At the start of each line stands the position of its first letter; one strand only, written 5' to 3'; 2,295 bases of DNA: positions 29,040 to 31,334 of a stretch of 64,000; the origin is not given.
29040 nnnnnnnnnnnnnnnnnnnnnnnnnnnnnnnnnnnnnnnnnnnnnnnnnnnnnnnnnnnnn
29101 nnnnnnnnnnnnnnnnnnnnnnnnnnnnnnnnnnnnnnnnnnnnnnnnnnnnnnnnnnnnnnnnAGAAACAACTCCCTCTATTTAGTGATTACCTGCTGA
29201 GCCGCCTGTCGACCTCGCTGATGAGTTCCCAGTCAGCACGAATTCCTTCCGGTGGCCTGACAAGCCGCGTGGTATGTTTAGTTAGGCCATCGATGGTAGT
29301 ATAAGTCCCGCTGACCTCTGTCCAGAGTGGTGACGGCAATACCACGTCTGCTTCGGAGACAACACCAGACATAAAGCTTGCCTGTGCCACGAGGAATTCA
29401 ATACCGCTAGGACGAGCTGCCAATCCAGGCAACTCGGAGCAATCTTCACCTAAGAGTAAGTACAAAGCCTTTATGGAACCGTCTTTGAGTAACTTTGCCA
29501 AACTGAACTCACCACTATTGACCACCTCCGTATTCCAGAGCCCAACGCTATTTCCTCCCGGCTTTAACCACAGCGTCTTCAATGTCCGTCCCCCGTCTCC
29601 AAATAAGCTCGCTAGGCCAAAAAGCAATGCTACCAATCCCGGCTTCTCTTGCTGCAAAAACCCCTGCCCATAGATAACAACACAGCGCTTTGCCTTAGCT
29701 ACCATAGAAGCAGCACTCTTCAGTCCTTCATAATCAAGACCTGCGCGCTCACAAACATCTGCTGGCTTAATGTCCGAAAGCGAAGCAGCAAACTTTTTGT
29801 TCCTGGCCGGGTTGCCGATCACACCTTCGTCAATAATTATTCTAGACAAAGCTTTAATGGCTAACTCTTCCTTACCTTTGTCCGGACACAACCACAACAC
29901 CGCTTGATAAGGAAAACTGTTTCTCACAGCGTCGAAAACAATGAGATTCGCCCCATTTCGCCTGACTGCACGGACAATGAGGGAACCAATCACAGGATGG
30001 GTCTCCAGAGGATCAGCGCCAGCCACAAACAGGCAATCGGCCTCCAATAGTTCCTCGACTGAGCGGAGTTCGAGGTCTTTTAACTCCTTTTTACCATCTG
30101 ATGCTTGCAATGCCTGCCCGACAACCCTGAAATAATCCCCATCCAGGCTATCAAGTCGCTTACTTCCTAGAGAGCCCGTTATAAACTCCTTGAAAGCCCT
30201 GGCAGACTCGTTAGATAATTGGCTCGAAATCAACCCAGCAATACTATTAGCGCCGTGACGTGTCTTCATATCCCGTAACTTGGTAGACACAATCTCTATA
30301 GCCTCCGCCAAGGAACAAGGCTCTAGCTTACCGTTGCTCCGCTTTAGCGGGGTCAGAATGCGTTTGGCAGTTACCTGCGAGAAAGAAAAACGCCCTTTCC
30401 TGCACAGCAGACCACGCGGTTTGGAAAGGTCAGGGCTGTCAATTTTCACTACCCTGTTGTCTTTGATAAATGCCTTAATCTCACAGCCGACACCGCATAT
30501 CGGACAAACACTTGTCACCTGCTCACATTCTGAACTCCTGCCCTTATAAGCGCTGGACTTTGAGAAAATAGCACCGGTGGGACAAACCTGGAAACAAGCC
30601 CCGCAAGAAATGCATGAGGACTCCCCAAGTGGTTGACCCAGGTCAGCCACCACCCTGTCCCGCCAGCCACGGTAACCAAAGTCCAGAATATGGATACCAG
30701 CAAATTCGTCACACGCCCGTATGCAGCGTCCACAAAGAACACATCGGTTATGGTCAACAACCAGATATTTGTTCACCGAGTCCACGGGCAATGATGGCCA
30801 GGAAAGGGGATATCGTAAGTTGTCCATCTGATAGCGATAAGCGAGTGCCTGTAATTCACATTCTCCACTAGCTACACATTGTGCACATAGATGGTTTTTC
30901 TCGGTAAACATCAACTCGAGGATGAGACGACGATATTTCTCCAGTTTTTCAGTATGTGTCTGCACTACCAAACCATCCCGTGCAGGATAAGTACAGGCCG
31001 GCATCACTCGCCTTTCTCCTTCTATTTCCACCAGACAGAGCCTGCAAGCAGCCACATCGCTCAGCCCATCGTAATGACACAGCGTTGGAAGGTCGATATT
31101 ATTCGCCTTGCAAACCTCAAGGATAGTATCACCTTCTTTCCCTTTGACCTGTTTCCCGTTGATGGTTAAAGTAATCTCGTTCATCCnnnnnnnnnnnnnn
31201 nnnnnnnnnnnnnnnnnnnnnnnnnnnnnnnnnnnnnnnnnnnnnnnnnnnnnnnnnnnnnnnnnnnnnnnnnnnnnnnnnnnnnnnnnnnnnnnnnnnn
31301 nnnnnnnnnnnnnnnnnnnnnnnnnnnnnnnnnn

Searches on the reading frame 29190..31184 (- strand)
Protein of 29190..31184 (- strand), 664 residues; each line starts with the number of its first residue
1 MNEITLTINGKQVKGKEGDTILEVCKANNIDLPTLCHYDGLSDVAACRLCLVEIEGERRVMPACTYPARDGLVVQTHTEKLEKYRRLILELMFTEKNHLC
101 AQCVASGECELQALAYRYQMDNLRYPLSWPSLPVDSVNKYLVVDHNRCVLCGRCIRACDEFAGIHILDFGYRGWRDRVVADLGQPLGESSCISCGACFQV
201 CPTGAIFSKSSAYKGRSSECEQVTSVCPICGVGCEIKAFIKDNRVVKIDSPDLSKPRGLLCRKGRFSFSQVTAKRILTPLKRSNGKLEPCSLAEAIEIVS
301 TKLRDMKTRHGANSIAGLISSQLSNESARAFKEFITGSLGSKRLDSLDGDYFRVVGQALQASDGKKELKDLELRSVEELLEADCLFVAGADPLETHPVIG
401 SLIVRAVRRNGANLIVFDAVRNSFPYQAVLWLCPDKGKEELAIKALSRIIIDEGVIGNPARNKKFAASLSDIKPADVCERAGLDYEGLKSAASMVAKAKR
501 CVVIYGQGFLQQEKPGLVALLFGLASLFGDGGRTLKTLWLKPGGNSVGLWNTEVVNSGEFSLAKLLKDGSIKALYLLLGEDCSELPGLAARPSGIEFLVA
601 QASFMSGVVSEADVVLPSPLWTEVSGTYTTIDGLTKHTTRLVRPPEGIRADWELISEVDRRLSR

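Call 5: search_protein_families(library=pfam, proteins=[window:29190-31184:-], max_evalue=0.01)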
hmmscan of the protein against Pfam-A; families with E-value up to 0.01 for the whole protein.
window:29190-31184:- (664 aa): 16 families
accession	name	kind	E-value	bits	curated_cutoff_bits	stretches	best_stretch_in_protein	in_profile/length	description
PF00384.28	Molybdopterin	-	1.6e-31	110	24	1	275-658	1-350/353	Molybdopterin oxidoreductase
PF13510.11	Fer2_4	-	9.6e-24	83.7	22.8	1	3-78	3-81/82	2Fe-2S iron-sulfur cluster binding domain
PF10588.14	NADH-G_4Fe-4S_3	-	1.3e-11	44.3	27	1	85-122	1-38/40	NADH-ubiquinone oxidoreductase-G iron-sulfur binding region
PF04879.21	Molybdop_Fe4S4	-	1.3e-10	41.5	22.7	1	223-271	4-53/55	Molybdopterin oxidoreductase Fe4S4 domain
PF00037.32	Fer4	-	7.2e-10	38.7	21.1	2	188-206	5-23/24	4Fe-4S binding domain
PF12838.12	Fer4_7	-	8.6e-07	29.8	27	1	100-158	5-48/52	4Fe-4S dicluster domain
PF22117.2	Fer4_Nqo3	-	1.2e-06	29.1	27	1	143-206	6-66/67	NADH-quinone oxidoreductase subunit 3, ferredoxin-like domain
PF13187.11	Fer4_9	-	2.9e-06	27.7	27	1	147-206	1-52/52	4Fe-4S dicluster domain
PF12837.12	Fer4_6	-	2.9e-06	27.4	25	2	189-206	7-24/24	4Fe-4S binding domain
PF14697.11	Fer4_21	-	2.2e-05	25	35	1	142-206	2-57/59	4Fe-4S dicluster domain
PF13237.11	Fer4_10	-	0.00028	21.2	25.5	1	142-202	3-53/53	4Fe-4S dicluster domain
PF13459.11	Fer4_15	-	0.00075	20.6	22.4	0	142-163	2-23/66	4Fe-4S single cluster domain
PF13484.11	Fer4_16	-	0.0011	20.1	30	1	191-222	2-31/66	4Fe-4S double cluster binding domain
PF12797.12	Fer4_2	-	0.0014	18.9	24.5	1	189-203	8-22/22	4Fe-4S binding domain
PF13183.11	Fer4_8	-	0.0016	19.4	27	1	146-204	3-67/68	4Fe-4S dicluster domain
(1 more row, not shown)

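Call 6: search_protein_families(library=ncbifam, proteins=[window:29190-31184:-], max_evalue=0.001)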
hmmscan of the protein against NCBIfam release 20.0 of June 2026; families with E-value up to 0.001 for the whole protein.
window:29190-31184:- (664 aa): 33 families (the best 25 are shown)
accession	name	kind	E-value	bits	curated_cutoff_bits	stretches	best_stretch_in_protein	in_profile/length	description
TIGR01973.1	NuoG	equivalog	1.5e-87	294.9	470.05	1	6-657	1-605/606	NADH-quinone oxidoreductase subunit NuoG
NF005745.0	PRK07569.1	equivalog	5.5e-85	284.5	333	1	2-223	2-224/238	bidirectional hydrogenase complex protein HoxU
NF040763.1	FeFe_hydrog_A6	exception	2.2e-59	201.3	765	1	4-212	1-211/571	NADH-dependent [FeFe] hydrogenase, group A6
TIGR01591.1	Fdh-alpha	equivalog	6.1e-57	193.1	666.25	2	226-536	2-316/672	formate dehydrogenase subunit alpha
NF005895.0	PRK07860.1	equivalog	4.5e-49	167.2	802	1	2-345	16-357/811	NADH-quinone oxidoreductase subunit G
NF006305.0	PRK08493.1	equivalog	3.6e-47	161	591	1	4-336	2-351/819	NADH-quinone oxidoreductase subunit G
NF040762.1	Hydr_FeFe_Clost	exception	5.8e-40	137.4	900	1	5-211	2-209/572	ferredoxin hydrogenase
NF047855.1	AssmNtatRedNasC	equivalog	9.3e-33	113.4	1100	2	221-513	19-317/708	assimilatory nitrate reductase catalytic subunit NasC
NF041323.1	Nitr_red_NasA_Halo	equivalog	9.6e-27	93.8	1000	2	230-512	3-285/673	assimilatory nitrate reductase NasA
NF009454.0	PRK12814.1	equivalog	2.3e-24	85.8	916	1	1-97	1-97/657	putative NADPH-dependent glutamate synthase small subunit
NF010055.0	PRK13532.1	equivalog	4.1e-14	51.8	904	1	218-402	38-227/830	nitrate reductase catalytic subunit NapA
TIGR02512.1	FeFe_hydrog_A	subfamily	1.4e-13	50.5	405.95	1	141-213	2-74/375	[FeFe] hydrogenase, group A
NF041783.2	mnquin_red_QrcB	equivalog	1.5e-13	49.9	440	1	219-637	49-473/695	menaquinone reductase molybdopterin-binding-like subunit QrcB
NF041513.1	formate_DH_Act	exception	2.1e-13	49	1400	1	208-418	27-248/1067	formate dehydrogenase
NF012032.0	PRK15488.1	equivalog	7.3e-13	47.4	694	1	191-328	13-153/759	thiosulfate reductase PhsA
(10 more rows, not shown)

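Call 38: search_solved_structures(query=window:29190-31184:-, max_evalue=1e-20, show_alignments=1)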
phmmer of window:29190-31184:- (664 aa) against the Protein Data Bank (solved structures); distinct sequences matched with E-value up to 1e-20: 75 (the best 60 are shown).
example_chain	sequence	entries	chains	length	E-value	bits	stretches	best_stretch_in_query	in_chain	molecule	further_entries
7t2r_A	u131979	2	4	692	2.7e-116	392.7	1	1-650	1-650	NiFe hydrogenase subunit A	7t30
6tg9_A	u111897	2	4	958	3.6e-70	240.3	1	4-534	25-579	Formate dehydrogenase subunit alpha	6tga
9wxb_B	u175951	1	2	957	1.4e-69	238.3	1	4-533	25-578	Formate dehydrogenase alpha subunit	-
7vw6_A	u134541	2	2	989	5.2e-69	236.5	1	5-535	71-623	Formate dehydrogenase | Tungsten-containing formate dehydrogenase alpha subunit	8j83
7e5z_A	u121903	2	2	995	5.3e-69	236.5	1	5-535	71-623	Formate dehydrogenase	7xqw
9bov_A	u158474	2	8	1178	5.6e-67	229.8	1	101-649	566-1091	Molybdopterin oxidoreductase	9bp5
8rqz_C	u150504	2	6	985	1.9e-61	211.5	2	4-210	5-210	Probable oxidoreductase YjgC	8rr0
9gzq_A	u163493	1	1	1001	2e-61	211.4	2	4-210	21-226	Probable oxidoreductase YjgC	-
8oh5_C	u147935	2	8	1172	2.8e-55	191.1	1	140-654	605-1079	Formate dehydrogenase-O, major subunit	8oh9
7q5y_A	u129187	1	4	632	2.2e-45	158.4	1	4-303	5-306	NADH dehydrogenase I chain G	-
7q4v_A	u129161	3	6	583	2.5e-45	158.3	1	1-212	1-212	Iron hydrogenase HydA1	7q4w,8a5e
6gcs_A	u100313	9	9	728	1.8e-44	155.4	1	3-400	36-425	75-KDA PROTEIN (NUAM) | Subunit NUAM of NADH:Ubiquinone Oxidoreductase (Complex I) | NADH-ubiquinone oxidoreductase 78 kDa subunit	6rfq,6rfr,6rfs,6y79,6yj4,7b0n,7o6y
8a6t_A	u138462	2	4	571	7.1e-44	153.5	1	1-211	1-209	Electron bifurcating hydrogenase subunit HydA1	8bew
8e9g_G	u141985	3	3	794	2.4e-43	151.7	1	4-416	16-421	NADH-quinone oxidoreductase subunit G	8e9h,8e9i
7zm7_A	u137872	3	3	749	5.5e-43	150.5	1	3-403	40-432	NADH-ubiquinone oxidoreductase-like protein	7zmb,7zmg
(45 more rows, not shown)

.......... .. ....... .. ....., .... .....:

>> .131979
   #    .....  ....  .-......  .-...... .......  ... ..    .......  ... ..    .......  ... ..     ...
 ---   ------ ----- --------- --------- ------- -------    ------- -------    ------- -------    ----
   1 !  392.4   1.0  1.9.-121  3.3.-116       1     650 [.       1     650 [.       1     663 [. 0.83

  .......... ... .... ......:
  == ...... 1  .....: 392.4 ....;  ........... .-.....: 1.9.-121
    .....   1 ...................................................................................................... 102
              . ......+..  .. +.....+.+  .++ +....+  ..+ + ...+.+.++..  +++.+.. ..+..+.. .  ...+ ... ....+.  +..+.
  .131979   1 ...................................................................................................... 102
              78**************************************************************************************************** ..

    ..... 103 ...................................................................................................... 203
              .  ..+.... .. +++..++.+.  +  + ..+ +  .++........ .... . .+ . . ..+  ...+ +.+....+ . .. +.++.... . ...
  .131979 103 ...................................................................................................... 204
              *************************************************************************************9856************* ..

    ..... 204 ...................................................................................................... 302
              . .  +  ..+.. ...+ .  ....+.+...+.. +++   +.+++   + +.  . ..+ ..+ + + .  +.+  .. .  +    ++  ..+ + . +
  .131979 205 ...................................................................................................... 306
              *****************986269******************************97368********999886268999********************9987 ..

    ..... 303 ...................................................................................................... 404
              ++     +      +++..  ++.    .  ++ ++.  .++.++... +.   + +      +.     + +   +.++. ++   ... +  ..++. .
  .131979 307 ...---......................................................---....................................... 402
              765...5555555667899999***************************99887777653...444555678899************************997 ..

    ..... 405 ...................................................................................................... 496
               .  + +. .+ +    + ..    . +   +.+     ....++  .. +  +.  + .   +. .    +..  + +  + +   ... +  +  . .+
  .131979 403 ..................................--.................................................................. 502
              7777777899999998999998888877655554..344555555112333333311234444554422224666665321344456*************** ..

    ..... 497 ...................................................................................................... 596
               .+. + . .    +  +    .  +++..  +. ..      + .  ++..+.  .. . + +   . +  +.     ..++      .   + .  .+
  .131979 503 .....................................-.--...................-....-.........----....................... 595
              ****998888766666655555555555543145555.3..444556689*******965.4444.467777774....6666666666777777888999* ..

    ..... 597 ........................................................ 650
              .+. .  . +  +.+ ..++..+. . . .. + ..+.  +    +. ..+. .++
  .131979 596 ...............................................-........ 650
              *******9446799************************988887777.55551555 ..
